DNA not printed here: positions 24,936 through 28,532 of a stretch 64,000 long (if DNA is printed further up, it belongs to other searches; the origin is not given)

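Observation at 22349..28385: ECF sigma factor translationally coupled to a transmembrane Ser/Thr kinase, followed by a TPR-CHAT protease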

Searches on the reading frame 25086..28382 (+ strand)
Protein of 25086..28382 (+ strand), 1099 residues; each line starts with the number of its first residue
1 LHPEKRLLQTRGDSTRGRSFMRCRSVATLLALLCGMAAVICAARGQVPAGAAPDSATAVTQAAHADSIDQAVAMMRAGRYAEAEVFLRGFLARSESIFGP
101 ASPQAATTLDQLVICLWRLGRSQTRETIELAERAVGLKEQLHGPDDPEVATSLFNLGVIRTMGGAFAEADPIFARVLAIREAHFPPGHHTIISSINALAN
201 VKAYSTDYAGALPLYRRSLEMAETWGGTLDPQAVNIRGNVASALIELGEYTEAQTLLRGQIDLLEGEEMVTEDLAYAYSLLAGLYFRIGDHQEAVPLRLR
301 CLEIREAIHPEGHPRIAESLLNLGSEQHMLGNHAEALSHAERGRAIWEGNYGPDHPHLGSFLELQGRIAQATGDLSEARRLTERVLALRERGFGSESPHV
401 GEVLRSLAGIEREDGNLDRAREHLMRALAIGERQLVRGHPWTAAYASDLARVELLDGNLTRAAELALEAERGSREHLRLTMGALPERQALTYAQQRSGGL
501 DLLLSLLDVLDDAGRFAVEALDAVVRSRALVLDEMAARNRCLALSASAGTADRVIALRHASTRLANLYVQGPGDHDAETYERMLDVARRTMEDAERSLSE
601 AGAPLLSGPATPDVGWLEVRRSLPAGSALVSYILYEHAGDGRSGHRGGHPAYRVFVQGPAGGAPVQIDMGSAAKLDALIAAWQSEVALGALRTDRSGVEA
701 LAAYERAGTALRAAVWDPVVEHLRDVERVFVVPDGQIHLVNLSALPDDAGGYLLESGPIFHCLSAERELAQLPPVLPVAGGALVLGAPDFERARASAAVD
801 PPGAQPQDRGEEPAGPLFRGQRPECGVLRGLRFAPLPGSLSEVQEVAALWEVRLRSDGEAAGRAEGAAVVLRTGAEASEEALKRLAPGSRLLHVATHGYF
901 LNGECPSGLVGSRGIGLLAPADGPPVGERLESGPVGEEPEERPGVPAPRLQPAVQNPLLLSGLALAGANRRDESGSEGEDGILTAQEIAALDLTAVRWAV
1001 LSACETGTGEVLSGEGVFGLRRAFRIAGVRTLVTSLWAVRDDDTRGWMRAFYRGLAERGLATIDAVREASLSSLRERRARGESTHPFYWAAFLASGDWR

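Call 5: search_protein_families(library=pfam, proteins=[window:25086-28382:+], max_evalue=0.01)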
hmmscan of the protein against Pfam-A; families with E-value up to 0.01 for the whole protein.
window:25086-28382:+ (1099 aa): 13 families
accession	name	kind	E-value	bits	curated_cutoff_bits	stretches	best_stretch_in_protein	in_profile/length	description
PF12770.12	CHAT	-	9.3e-62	209.5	24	1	706-1097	2-289/289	CHAT domain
PF13424.12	TPR_12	-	2.2e-55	185.2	30.1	6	274-347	2-75/77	Tetratricopeptide repeat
PF13374.12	TPR_10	-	8.9e-35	118.1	27.5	3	275-314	2-41/42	Tetratricopeptide repeat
PF24885.1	TPR_NPHP3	-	3.3e-22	79.5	100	3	131-220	122-211/239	Nephrocystin-3 TPR domain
PF17874.7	TPR_MalT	-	9.3e-19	68.3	45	2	309-494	32-213/336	MalT-like TPR region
PF07719.23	TPR_2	-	2.3e-10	40.2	27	0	363-389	5-31/34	Tetratricopeptide repeat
PF13176.12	TPR_7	-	4.8e-07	29.8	27.9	0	277-306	1-30/36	Tetratricopeptide repeat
PF00515.34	TPR_1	-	6.9e-07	29.3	27.8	0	317-342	1-26/34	Tetratricopeptide repeat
PF13181.12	TPR_8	-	1.2e-06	28.6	25.7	0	276-306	2-32/34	Tetratricopeptide repeat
PF13432.12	TPR_16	-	1.4e-06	29.1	32.7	1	365-430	3-60/65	Tetratricopeptide repeat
PF14559.12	TPR_19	-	1.2e-05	26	25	1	207-258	6-49/68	Tetratricopeptide repeat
PF13431.12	TPR_17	-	0.00018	21.9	24.4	0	313-337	9-33/34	Tetratricopeptide repeat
PF13174.12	TPR_6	-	0.001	20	26.3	0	152-177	2-27/33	Tetratricopeptide repeat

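Call 6: search_protein_families(library=ncbifam, proteins=[window:25086-28382:+], max_evalue=0.01)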
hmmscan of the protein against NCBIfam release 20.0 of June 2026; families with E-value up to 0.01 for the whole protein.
window:25086-28382:+ (1099 aa): 1 family
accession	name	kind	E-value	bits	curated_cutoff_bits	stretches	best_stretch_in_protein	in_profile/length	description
NF040586.1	FxSxx_TPR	equivalog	5.7e-43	147.5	300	3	225-478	419-675/830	FxSxx-COOH system tetratricopeptide repeat protein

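Call 55: search_solved_structures(query=window:25146-28382:+, max_evalue=0.01, show_alignments=2)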
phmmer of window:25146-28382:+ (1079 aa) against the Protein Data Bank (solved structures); distinct sequences matched with E-value up to 0.01: 27.
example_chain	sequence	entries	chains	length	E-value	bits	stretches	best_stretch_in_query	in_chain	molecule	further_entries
7ai4_A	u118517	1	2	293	1.4e-17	66.2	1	55-238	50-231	Isoform C of Kinesin light chain 1,Isoform C of Kinesin light chain 1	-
3nf1_A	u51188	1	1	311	8.9e-17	63.6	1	55-239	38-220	Kinesin light chain 1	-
5oj8_A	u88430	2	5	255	1.2e-16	63.1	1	54-238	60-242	Kinesin light chain 1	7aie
9pmb_C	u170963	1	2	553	2.5e-16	62.1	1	55-239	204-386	Kinesin light chain 1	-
5ojf_A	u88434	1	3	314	1.1e-15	60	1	53-238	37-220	Kinesin light chain 2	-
6fuz_A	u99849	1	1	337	1.2e-15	59.9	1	55-239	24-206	Kinesin light chain 1,Kinesin light chain 1,C-Jun-amino-terminal kinase-interacting protei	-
6fv0_A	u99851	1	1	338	1.2e-15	59.9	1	55-239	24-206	Kinesin light chain 1,Torsin-1A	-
6swu_A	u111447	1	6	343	1.3e-15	59.8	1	55-239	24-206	Kinesin light chain 1,Kinesin light chain 1,TPR domain of kinesin light chain 1 in complex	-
6f9i_A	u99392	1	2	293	1.6e-15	59.4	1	55-239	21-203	Kinesin light chain 2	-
6ejn_A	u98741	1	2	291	1.6e-15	59.4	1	55-239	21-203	Kinesin light chain 2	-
5fjy_A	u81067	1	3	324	2.2e-15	59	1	55-238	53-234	KINESIN LIGHT CHAIN 2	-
3edt_B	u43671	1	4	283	2.5e-15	58.8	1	75-239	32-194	Kinesin light chain 2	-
3ceq_A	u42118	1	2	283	1.1e-14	56.6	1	75-239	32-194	Kinesin light chain 2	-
3zfw_A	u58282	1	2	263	2.7e-14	55.4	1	75-239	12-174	KINESIN LIGHT CHAIN 2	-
9qhb_A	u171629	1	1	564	5.8e-11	44.4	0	186-322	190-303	Engineered tetratricopeptide repeat protein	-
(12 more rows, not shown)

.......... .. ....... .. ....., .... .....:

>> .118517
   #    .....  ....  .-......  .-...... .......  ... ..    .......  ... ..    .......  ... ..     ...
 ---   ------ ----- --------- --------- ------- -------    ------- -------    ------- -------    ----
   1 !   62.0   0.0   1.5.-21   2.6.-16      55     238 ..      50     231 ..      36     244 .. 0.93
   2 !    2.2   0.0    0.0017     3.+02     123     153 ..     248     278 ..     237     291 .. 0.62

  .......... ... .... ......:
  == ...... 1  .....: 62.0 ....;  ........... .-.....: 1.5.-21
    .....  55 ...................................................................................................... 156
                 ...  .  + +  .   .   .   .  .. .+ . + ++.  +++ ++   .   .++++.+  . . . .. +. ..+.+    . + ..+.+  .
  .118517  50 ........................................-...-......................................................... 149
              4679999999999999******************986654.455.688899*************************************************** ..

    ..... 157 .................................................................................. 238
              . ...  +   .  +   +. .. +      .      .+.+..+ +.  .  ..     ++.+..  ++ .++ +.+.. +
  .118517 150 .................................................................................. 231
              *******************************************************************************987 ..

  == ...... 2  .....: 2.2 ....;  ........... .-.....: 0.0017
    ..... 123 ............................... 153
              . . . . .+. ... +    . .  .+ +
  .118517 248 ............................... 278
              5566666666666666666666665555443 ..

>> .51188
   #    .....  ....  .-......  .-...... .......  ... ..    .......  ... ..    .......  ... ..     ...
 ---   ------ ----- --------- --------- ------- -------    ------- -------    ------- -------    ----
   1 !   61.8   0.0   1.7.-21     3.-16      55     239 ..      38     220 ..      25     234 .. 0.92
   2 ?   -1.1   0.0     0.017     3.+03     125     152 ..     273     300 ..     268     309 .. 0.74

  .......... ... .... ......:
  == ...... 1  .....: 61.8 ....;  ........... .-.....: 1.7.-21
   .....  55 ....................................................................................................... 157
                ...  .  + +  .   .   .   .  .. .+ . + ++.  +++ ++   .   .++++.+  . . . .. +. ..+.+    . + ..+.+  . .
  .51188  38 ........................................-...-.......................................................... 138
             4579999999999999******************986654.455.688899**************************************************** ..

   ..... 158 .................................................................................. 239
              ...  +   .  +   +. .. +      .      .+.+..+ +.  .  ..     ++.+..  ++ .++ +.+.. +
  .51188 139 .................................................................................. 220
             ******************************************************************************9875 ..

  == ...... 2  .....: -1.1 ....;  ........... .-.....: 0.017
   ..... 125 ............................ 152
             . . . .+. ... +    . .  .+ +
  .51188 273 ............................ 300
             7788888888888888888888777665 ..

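Call 58: search_protein_families(library=padloc, proteins=[window:25146-28382:+], max_evalue=0.001)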
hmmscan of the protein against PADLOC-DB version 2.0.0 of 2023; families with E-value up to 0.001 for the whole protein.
window:25146-28382:+ (1079 aa): 0 families

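Call 87: list_cluster_members(proteins=[P0130, P0002, window:25146-28382:+, window:28553-31486:+, window:31503-33071:+])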
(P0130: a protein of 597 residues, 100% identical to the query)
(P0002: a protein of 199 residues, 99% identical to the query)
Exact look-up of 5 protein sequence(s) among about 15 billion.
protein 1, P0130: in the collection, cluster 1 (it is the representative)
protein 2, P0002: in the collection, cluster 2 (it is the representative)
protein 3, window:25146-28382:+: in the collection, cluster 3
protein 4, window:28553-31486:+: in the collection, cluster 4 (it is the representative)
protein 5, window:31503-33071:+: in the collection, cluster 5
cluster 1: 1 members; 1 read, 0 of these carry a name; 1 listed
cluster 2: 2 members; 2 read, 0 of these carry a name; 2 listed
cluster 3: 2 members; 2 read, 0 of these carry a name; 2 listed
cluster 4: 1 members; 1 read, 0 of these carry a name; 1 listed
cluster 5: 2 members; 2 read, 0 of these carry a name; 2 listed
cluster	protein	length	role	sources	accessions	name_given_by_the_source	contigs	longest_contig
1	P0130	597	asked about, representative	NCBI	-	-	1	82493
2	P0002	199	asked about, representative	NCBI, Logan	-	-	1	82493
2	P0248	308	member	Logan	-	-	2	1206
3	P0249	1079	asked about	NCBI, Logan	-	-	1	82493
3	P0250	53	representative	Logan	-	-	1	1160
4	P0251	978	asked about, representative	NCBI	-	-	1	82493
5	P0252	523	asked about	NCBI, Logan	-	-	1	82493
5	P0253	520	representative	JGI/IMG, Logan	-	-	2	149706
